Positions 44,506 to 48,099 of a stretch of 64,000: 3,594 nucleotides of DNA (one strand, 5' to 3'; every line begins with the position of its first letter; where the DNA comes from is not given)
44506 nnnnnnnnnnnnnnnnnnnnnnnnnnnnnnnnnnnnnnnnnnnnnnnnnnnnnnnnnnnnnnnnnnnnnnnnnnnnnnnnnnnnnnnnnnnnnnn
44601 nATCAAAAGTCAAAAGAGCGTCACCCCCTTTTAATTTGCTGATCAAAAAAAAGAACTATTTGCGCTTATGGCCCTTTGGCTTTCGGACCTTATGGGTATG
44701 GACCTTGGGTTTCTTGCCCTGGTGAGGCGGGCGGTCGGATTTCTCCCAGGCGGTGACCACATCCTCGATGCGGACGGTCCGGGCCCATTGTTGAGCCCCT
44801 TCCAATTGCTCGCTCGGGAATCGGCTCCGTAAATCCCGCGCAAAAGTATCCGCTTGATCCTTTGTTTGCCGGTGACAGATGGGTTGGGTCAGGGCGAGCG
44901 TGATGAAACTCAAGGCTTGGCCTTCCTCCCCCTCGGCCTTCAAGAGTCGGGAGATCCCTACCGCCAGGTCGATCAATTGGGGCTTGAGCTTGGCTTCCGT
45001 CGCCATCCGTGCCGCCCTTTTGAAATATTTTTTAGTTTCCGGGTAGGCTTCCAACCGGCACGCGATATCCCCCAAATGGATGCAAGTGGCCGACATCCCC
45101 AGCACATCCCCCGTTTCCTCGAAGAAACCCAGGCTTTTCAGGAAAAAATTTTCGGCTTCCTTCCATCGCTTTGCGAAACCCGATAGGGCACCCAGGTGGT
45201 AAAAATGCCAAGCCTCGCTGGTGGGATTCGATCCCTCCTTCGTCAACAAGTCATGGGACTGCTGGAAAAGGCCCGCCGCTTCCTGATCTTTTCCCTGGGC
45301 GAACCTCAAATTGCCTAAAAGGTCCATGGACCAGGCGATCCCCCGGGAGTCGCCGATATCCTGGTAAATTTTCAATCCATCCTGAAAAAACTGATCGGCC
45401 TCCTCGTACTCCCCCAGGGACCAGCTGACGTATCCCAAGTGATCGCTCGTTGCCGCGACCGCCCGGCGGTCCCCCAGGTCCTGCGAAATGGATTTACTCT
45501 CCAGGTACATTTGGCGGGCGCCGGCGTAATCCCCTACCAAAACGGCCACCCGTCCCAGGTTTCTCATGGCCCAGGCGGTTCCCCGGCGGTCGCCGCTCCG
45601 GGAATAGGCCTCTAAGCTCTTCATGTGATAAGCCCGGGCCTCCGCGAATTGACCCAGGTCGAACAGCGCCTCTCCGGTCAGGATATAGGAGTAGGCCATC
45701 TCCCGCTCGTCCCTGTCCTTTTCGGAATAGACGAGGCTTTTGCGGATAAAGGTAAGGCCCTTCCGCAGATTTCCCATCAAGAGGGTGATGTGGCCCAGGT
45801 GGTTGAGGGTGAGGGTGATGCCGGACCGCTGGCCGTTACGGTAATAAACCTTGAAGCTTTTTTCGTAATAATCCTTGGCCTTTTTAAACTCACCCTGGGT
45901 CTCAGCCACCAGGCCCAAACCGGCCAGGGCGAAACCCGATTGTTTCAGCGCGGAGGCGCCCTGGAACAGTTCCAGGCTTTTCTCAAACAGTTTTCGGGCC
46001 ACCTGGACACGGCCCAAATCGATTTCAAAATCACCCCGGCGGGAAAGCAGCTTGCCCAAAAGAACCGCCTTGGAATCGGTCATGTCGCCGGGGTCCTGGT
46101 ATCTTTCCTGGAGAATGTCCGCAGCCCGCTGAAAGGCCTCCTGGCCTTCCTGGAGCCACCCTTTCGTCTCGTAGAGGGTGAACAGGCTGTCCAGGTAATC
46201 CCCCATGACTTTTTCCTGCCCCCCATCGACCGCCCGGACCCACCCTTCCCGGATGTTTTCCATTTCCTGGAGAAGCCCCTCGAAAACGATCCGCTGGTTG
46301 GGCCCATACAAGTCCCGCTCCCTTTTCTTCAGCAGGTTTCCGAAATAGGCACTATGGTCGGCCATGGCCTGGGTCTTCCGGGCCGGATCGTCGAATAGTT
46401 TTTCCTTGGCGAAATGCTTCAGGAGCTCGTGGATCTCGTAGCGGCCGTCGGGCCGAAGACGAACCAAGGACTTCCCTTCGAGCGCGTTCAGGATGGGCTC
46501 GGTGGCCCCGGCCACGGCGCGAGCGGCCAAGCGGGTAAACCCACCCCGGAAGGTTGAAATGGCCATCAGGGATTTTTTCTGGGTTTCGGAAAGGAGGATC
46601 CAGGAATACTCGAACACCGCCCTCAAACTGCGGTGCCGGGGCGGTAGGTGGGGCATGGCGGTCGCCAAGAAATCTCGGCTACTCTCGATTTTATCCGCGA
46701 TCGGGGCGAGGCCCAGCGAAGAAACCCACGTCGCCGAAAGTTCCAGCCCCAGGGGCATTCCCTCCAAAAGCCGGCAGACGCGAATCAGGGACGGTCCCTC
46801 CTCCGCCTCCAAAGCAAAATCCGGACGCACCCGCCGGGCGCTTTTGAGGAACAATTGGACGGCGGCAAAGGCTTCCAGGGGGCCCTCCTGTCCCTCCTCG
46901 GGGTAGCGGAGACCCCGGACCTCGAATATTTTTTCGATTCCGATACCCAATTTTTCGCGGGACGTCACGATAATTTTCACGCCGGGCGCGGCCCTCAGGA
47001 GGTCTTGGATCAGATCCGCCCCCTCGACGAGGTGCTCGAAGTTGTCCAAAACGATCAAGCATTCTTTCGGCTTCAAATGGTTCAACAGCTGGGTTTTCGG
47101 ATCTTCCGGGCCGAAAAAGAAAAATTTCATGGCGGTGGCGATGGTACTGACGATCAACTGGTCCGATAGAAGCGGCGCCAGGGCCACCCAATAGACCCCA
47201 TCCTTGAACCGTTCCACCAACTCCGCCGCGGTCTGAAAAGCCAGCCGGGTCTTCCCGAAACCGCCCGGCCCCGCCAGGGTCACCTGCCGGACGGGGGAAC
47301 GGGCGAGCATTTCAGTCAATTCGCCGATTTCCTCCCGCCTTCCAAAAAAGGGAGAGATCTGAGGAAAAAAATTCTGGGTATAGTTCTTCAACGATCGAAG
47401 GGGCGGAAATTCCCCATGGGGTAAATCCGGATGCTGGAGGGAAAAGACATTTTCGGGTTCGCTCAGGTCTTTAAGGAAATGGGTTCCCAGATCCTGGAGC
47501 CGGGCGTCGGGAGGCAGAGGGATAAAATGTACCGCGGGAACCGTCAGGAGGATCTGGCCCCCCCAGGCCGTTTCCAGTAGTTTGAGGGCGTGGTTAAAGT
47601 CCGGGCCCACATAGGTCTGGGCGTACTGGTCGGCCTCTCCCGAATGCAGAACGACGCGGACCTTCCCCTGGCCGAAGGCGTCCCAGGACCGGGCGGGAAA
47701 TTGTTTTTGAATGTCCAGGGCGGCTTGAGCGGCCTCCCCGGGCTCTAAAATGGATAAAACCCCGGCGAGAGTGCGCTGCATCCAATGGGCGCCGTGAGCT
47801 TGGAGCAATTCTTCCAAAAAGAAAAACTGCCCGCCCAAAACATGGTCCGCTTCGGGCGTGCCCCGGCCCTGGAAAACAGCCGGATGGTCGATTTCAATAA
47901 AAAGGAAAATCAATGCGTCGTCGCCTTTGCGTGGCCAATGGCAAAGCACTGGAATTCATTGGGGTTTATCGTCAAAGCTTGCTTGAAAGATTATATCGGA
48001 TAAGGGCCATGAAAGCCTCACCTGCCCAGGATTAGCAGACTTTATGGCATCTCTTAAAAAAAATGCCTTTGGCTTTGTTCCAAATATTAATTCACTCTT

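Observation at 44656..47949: STAND ATPase whose N-terminal cyclase-homology domain appears to have lost both metal-binding aspartates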

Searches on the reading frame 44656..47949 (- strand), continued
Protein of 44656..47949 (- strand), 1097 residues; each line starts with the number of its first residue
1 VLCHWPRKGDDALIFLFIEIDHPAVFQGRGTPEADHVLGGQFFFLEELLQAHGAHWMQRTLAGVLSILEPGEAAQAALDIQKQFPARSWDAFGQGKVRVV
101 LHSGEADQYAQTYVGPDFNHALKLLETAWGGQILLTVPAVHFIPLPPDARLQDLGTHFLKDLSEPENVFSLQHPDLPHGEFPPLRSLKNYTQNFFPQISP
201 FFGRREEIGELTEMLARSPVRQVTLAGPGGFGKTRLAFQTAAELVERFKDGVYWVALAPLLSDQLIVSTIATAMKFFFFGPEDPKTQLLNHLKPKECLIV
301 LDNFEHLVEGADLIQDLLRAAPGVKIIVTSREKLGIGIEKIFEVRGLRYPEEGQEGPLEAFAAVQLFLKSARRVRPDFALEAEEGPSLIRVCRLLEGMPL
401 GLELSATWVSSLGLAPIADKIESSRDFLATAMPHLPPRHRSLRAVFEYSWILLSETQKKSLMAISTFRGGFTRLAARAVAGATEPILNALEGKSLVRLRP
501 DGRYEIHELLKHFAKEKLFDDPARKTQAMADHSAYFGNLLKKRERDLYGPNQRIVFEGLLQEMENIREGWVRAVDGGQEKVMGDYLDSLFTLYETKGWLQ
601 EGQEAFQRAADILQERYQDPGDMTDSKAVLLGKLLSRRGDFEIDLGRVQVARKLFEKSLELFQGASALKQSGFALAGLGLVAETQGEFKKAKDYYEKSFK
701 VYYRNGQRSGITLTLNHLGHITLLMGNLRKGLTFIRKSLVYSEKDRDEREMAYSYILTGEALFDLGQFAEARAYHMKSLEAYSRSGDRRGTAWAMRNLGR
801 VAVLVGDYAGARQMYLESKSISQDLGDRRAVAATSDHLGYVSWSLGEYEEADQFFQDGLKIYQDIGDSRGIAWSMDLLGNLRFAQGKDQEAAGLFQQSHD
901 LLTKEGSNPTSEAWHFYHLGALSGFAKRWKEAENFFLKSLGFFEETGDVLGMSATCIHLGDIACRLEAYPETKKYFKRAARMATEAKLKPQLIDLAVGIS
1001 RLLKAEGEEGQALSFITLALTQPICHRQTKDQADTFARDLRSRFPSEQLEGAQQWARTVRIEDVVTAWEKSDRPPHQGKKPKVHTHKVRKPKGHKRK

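Call 81: fold_search(model_id=the predicted structure, library=pdb)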
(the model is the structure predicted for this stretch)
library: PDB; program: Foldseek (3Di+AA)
matches with E <= 10: 1642; with E <= 0.001: 476
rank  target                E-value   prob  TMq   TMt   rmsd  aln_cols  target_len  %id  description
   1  6mfv_A                1.1e-14  1.00  0.24  0.36  15.8       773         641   16  Crystal structure of the Signal Transduction ATPase with Numerous Domains (STAND) protein with a tetratricopeptide rep (released 2019-02-20)
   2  7t7t_A                7.4e-12  1.00  0.24  0.53  18.6       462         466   14  Structure of TSK/BRU1 bound to histone H3.1 (released 2022-03-30)
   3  3sf4_A                3.2e-11  1.00  0.16  0.39  12.2       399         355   19  Crystal structure of the complex between the conserved cell polarity proteins Inscuteable and LGN (released 2011-11-23)
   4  4a1s_A                1.0e-10  1.00  0.19  0.51   9.7       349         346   21  Crystallographic structure of the Pins:Insc complex (released 2012-03-28)
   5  5a7d_B                1.6e-10  1.00  0.18  0.48   9.7       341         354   20  Tetrameric assembly of LGN with Inscuteable (released 2016-08-03)
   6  3sf4_C                1.6e-10  1.00  0.16  0.41  11.7       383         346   20  Crystal structure of the complex between the conserved cell polarity proteins Inscuteable and LGN (released 2011-11-23)
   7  4a1s_B                1.9e-10  1.00  0.16  0.42  11.2       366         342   20  Crystallographic structure of the Pins:Insc complex (released 2012-03-28)
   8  5a7d_H                1.9e-10  1.00  0.15  0.40  13.8       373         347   19  Tetrameric assembly of LGN with Inscuteable (released 2016-08-03)
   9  6hc2_A                2.0e-10  1.00  0.17  0.42  12.9       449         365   17  Crystal structure of NuMA/LGN hetero-hexamers (released 2019-05-29)
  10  6hc2_C                2.1e-10  1.00  0.17  0.41  11.7       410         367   19  Crystal structure of NuMA/LGN hetero-hexamers (released 2019-05-29)
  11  6hc2_E                2.2e-10  1.00  0.17  0.41  11.6       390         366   20  Crystal structure of NuMA/LGN hetero-hexamers (released 2019-05-29)
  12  5a7d_C                2.4e-10  1.00  0.18  0.45  10.1       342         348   20  Tetrameric assembly of LGN with Inscuteable (released 2016-08-03)
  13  3sf4_B                2.5e-10  1.00  0.19  0.49   9.7       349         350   21  Crystal structure of the complex between the conserved cell polarity proteins Inscuteable and LGN (released 2011-11-23)
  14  5a7d_G                2.8e-10  1.00  0.15  0.40  12.5       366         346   19  Tetrameric assembly of LGN with Inscuteable (released 2016-08-03)
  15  6hc2_S                2.9e-10  1.00  0.17  0.42  11.2       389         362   20  Crystal structure of NuMA/LGN hetero-hexamers (released 2019-05-29)
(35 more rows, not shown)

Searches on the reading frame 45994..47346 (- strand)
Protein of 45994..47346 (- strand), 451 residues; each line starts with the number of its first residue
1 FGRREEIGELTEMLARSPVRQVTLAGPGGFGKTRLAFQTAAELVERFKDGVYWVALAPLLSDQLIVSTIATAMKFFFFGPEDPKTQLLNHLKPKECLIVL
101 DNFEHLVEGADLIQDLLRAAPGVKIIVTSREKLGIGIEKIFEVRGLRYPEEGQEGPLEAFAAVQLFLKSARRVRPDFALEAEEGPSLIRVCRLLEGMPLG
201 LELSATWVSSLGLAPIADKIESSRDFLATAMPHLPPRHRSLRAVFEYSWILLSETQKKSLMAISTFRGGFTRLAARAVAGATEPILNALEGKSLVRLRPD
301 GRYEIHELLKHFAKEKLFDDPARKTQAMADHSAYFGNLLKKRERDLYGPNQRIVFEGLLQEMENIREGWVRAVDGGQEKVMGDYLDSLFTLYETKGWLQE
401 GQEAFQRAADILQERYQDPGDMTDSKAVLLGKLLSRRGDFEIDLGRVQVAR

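Call 58: search_solved_structures(query=window:45994-47346:-, max_evalue=0.01)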
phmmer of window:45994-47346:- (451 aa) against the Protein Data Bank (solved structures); distinct sequences matched with E-value up to 0.01: 0.
